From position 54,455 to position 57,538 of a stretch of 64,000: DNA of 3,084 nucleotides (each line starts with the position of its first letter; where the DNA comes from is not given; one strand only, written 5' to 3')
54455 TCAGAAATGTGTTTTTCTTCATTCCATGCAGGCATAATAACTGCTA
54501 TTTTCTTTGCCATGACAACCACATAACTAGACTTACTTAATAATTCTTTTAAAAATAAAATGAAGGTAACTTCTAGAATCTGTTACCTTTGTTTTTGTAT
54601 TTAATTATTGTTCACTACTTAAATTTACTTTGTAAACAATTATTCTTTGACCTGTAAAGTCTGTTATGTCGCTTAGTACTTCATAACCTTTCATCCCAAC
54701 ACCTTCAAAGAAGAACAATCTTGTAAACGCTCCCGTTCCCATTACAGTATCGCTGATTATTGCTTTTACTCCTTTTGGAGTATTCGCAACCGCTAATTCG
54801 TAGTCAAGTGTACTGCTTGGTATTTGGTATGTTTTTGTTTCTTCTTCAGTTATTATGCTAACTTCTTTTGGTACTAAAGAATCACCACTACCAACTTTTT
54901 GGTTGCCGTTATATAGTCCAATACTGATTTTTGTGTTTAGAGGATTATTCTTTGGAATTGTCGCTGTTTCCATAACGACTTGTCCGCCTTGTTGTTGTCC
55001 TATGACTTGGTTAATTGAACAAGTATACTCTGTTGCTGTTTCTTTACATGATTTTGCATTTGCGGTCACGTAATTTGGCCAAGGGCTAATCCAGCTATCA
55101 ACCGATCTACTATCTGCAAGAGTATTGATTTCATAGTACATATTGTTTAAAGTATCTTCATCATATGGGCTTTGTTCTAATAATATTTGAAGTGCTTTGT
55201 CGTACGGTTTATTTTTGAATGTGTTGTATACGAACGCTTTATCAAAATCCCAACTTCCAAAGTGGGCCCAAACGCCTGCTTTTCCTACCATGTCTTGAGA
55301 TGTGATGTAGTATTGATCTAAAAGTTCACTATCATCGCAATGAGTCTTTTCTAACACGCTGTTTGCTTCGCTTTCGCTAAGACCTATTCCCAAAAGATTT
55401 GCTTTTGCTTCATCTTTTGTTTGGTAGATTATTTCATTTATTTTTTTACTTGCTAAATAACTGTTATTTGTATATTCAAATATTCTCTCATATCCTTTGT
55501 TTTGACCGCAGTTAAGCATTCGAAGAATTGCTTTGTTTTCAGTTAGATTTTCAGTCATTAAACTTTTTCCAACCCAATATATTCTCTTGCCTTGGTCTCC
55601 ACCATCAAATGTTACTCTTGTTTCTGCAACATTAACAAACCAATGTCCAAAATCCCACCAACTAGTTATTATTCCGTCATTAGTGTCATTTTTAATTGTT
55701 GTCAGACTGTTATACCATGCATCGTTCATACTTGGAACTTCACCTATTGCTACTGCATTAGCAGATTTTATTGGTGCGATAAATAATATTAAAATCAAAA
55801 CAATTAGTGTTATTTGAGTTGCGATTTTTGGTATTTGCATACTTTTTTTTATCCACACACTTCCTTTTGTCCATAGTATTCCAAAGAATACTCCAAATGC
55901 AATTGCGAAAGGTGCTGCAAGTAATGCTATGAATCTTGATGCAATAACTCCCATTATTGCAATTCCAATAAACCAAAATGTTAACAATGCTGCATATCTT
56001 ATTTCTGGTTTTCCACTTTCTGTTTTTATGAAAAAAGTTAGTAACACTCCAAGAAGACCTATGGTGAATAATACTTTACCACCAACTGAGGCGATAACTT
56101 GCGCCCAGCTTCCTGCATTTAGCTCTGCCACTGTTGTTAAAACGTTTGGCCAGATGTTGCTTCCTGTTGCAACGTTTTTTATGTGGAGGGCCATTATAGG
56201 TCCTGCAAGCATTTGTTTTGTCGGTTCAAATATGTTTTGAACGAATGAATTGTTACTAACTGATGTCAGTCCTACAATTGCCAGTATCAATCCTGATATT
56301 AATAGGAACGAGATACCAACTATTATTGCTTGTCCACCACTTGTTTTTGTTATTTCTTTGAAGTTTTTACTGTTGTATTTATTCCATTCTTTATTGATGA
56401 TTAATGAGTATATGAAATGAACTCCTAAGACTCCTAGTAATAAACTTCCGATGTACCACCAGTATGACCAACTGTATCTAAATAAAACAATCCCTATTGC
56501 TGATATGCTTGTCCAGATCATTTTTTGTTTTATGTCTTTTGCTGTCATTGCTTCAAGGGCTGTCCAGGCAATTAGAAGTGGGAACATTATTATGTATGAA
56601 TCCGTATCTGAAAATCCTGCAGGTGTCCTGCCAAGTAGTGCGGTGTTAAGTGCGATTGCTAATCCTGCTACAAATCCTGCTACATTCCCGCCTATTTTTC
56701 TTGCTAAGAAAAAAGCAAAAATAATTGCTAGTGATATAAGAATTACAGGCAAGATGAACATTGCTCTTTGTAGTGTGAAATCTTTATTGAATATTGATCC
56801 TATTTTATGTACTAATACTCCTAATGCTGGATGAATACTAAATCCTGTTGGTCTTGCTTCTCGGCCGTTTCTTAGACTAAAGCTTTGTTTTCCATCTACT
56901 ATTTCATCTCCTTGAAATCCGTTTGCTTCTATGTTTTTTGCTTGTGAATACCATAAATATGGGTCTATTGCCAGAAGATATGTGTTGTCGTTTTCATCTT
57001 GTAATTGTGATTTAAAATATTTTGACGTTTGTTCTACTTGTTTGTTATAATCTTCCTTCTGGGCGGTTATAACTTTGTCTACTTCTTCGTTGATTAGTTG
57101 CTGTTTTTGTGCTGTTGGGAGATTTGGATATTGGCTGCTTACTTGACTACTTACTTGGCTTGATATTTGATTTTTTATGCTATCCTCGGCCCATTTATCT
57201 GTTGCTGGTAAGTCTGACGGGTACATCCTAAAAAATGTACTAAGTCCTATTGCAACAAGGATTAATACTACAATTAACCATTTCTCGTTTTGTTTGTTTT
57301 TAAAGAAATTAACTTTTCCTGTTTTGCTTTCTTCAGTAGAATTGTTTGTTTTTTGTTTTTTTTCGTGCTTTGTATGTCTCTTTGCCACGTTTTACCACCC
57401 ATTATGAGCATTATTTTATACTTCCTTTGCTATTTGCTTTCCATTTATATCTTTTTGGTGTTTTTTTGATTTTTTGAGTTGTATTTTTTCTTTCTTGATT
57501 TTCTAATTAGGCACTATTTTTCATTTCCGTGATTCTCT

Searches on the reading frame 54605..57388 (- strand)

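Call 37: search_protein_families(library=pfam, proteins=[window:54605-57388:-], max_evalue=0.00001)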
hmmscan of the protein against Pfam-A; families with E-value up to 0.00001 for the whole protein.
window:54605-57388:- (927 aa): 1 family
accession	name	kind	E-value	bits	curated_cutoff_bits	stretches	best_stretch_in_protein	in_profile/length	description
PF02516.20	STT3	-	4.1e-34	119.2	24.5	1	130-537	21-401/405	Oligosaccharyl transferase STT3, N-terminal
